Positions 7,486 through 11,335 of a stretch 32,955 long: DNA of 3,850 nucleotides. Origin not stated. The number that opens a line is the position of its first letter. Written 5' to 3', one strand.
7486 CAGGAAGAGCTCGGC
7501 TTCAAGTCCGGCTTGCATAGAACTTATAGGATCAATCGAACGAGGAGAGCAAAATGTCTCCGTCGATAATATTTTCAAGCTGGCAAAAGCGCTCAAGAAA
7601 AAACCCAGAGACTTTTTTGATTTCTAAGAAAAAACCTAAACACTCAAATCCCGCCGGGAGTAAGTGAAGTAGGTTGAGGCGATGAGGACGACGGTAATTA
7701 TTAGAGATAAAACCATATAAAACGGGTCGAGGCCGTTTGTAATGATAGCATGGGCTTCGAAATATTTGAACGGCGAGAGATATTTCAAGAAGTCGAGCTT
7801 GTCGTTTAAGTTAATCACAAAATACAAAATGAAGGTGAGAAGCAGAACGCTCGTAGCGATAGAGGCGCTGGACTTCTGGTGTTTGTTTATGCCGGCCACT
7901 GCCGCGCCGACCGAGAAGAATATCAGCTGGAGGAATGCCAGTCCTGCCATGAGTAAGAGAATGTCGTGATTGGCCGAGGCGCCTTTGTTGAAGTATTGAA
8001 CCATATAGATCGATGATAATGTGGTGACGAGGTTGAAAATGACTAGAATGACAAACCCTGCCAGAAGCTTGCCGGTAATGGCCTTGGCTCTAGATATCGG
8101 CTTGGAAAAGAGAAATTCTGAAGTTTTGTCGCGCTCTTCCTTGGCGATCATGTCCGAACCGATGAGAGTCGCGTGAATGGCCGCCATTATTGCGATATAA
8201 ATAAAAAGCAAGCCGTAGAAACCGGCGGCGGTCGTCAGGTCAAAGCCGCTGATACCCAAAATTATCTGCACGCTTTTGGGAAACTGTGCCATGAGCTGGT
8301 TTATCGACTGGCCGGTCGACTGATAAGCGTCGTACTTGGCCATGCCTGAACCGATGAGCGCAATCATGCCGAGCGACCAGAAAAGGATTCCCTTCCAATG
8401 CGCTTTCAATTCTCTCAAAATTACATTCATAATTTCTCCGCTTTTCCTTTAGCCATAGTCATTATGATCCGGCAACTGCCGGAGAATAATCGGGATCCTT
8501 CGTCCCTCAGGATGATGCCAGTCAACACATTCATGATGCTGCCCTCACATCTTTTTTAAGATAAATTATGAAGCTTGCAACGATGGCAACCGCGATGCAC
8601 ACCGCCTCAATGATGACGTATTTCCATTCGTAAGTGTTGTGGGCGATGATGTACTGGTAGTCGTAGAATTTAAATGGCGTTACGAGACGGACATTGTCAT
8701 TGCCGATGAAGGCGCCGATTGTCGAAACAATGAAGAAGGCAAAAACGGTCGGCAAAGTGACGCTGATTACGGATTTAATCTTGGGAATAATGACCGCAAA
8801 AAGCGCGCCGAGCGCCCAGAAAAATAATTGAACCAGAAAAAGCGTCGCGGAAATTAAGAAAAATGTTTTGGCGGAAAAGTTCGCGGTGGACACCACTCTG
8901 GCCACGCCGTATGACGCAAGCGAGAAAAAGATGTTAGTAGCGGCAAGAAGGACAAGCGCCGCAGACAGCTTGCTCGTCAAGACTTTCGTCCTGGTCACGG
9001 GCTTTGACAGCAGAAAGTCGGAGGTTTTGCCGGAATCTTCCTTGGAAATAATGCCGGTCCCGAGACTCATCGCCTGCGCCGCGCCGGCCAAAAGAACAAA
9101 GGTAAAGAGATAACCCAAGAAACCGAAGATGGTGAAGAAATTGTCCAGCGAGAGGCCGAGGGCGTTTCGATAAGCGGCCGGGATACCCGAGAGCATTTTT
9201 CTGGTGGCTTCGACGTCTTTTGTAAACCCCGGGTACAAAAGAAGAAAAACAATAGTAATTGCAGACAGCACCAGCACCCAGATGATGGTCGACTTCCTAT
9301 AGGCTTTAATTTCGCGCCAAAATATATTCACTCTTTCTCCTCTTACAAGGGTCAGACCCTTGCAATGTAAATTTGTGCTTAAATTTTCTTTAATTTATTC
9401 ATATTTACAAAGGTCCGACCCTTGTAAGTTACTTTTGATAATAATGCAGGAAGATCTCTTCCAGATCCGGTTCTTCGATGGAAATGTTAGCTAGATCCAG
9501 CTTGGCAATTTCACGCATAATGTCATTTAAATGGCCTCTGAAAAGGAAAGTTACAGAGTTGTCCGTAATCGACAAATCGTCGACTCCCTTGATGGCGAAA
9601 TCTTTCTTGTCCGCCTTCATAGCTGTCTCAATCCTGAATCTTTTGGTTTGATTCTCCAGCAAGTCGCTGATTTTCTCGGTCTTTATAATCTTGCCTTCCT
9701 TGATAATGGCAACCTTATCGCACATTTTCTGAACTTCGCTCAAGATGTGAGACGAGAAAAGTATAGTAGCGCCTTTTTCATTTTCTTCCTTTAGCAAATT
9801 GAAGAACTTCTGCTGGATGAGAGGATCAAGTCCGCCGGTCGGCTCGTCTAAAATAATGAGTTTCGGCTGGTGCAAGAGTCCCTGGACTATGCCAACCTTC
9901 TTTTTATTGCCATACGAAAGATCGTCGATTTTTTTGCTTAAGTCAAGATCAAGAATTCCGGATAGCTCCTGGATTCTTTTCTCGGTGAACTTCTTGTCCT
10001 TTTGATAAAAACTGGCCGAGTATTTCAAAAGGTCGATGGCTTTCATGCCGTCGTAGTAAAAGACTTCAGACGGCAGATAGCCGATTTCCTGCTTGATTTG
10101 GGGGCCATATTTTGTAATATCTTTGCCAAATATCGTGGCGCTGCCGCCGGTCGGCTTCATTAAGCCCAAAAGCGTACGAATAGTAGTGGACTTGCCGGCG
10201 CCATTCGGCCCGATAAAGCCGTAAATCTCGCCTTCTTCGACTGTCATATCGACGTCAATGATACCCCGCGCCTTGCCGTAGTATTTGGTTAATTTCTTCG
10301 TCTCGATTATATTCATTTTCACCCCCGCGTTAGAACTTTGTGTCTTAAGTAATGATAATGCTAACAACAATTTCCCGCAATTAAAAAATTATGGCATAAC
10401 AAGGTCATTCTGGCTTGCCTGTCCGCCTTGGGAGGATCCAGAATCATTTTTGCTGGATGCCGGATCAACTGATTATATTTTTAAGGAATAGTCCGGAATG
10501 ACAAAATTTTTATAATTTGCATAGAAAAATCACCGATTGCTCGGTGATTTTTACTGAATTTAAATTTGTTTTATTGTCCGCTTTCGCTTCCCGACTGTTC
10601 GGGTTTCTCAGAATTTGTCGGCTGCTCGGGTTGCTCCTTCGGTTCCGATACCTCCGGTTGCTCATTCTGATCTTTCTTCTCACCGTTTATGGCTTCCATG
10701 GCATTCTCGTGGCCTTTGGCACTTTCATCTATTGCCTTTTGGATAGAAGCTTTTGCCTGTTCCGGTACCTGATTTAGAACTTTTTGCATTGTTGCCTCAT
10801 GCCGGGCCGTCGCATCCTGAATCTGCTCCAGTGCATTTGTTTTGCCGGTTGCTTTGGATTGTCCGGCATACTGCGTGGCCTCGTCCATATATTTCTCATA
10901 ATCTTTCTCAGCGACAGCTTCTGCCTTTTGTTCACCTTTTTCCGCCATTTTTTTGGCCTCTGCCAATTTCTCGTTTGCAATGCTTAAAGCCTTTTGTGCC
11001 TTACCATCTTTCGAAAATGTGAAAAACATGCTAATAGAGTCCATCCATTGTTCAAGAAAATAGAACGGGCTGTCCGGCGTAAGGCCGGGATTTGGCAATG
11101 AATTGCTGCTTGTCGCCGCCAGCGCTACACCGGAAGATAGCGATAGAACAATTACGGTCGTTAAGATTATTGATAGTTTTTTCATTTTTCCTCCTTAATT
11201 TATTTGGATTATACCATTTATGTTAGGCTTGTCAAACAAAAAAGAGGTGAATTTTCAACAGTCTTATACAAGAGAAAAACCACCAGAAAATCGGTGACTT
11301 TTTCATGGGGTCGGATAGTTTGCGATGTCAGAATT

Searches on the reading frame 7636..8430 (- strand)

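Call 70: search_protein_families(library=pfam, proteins=[window:7636-8430:-], max_evalue=0.001)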
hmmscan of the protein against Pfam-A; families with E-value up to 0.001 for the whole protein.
window:7636-8430:- (264 aa): 5 families
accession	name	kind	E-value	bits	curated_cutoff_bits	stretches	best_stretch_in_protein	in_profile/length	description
PF12679.13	ABC2_membrane_2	-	5.1e-32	111.7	27.2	1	1-262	1-283/283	ABC-2 family transporter protein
PF13346.12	ABC2_membrane_5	-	5.6e-07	29.7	25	1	75-255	36-198/205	ABC-2 family transporter protein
PF01061.29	ABC2_membrane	-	1.5e-06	28.4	26.9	1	64-224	51-202/211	ABC-2 type transporter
PF12730.13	ABC2_membrane_4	-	2e-06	28.3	27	1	80-192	57-170/179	ABC-2 family transporter protein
PF12698.13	ABC2_membrane_3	-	2.1e-06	27.5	31.6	1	66-250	154-338/347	ABC-2 family transporter protein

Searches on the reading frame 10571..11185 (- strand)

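Call 9: search_protein_families(library=pfam, proteins=[window:10571-11185:-], max_evalue=0.01)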
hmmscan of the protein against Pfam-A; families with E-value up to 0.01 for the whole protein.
window:10571-11185:- (204 aa): 1 family
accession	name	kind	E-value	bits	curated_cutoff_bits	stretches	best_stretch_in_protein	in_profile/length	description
PF18915.5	DUF5667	-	8.4e-21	74.7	27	1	34-143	1-99/99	Domain of unknown function (DUF5667)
